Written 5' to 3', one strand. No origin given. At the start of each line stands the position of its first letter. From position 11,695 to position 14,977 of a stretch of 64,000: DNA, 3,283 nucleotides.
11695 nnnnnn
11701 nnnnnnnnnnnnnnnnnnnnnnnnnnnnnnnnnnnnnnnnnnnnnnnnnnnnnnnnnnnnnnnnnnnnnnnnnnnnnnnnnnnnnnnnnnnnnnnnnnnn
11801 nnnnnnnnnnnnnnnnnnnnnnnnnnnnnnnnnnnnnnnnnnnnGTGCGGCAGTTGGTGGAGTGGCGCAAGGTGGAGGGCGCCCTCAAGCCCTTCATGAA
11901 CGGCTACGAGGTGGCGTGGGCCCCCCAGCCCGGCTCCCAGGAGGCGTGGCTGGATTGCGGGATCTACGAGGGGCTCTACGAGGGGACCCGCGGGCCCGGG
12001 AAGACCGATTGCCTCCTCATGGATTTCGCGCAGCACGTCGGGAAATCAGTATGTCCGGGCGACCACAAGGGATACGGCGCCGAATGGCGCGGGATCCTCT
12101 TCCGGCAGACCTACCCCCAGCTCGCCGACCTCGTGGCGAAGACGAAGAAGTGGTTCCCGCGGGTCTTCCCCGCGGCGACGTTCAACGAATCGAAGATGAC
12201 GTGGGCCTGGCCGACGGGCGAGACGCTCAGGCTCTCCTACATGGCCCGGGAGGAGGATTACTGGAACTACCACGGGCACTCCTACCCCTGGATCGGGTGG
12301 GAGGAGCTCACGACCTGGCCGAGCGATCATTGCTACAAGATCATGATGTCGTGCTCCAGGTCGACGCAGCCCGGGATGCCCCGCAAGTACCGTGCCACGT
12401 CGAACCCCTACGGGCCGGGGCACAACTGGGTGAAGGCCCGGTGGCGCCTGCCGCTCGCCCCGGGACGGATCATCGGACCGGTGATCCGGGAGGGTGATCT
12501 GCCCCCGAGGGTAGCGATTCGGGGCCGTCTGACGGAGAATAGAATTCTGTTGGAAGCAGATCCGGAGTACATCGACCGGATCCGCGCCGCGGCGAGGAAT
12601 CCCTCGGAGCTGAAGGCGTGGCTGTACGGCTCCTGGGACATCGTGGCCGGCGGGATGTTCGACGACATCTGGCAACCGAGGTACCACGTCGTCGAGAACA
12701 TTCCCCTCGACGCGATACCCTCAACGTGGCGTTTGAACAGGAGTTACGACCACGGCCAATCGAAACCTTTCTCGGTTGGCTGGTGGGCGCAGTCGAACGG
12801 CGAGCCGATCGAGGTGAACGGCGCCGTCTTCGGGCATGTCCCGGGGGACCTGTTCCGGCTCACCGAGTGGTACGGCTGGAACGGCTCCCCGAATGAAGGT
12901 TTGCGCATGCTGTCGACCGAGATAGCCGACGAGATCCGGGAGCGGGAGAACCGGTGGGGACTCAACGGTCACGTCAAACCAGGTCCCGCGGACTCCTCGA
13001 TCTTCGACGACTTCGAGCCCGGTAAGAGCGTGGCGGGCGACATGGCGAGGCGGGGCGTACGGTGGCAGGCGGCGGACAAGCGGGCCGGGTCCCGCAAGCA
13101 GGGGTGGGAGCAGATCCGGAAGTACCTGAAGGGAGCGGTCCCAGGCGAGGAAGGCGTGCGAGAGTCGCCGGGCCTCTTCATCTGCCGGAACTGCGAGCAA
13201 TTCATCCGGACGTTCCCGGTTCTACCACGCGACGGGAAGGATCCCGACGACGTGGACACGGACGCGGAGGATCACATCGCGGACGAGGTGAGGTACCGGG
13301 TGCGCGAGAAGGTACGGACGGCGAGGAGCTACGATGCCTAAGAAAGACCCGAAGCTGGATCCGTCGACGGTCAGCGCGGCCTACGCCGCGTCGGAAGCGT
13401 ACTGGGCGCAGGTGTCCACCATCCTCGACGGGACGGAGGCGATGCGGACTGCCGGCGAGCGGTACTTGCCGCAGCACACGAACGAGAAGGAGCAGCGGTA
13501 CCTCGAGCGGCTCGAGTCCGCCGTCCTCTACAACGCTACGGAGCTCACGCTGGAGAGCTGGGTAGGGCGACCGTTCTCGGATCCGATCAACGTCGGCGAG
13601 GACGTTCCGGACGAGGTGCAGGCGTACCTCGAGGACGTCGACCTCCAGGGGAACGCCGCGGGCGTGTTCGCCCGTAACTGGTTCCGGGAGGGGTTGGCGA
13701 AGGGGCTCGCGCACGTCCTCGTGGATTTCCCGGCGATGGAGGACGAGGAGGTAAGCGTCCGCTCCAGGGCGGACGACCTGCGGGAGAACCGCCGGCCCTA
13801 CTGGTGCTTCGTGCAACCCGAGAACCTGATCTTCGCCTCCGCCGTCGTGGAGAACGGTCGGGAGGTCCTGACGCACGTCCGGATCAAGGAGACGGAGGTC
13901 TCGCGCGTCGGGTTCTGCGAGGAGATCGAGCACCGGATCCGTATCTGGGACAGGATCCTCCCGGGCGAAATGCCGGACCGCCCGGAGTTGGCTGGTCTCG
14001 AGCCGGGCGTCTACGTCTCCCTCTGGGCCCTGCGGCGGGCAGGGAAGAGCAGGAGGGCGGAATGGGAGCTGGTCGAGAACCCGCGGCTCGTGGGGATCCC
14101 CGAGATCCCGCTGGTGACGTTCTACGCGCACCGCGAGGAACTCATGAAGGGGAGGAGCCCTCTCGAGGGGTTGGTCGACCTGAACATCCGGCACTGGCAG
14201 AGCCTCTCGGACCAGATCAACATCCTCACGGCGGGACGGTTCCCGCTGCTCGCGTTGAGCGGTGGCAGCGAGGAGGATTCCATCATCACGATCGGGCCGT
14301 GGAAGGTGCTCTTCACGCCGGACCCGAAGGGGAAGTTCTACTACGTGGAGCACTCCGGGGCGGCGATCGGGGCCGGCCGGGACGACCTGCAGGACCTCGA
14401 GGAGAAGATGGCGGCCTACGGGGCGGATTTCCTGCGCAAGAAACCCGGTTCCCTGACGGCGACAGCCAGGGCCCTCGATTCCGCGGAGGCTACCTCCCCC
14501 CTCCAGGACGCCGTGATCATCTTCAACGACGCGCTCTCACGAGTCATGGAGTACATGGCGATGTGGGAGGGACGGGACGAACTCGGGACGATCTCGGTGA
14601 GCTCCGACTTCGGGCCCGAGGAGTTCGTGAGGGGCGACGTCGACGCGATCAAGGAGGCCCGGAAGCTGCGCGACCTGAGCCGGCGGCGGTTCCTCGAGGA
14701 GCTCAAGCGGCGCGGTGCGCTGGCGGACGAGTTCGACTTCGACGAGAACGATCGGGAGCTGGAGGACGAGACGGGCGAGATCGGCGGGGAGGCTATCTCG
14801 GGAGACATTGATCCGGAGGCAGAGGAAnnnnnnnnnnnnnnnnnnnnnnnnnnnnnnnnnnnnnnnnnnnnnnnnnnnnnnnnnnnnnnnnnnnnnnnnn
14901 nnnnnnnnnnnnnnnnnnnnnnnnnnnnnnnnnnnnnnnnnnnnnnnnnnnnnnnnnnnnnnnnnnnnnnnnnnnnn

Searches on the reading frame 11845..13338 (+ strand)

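Call 62: search_protein_families(library=phrogs, proteins=[window:11845-13338:+], max_evalue=0.00001)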
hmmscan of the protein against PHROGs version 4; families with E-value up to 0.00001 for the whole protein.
window:11845-13338:+ (498 aa): 2 families
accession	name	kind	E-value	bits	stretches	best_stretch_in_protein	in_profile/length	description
phrog_2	-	head and packaging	9.4e-32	111.6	1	17-491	257-594/807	terminase large subunit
phrog_979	-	head and packaging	1.8e-25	90.7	1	25-188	151-304/642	terminase large subunit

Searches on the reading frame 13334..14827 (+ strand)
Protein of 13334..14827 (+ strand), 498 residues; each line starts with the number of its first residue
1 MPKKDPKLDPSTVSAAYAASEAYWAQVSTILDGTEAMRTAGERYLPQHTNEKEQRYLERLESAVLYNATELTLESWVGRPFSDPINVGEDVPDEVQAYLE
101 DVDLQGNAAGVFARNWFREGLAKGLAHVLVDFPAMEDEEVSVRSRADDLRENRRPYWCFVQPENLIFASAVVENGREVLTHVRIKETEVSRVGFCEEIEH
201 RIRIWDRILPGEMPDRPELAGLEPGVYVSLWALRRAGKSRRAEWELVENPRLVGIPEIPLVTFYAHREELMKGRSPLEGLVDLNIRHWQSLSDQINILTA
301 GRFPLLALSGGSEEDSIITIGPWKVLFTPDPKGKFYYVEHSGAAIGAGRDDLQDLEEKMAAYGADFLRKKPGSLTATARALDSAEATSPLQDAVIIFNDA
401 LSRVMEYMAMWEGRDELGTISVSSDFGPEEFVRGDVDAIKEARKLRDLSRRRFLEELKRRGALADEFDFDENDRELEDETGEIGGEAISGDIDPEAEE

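Call 62: search_protein_families(library=phrogs, proteins=[window:13334-14827:+], max_evalue=0.00001)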
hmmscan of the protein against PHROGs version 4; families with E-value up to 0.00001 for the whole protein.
window:13334-14827:+ (498 aa): 1 family
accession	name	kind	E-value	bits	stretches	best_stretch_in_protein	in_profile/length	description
phrog_145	-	head and packaging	4.4e-113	379.6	1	5-484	5-470/493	portal protein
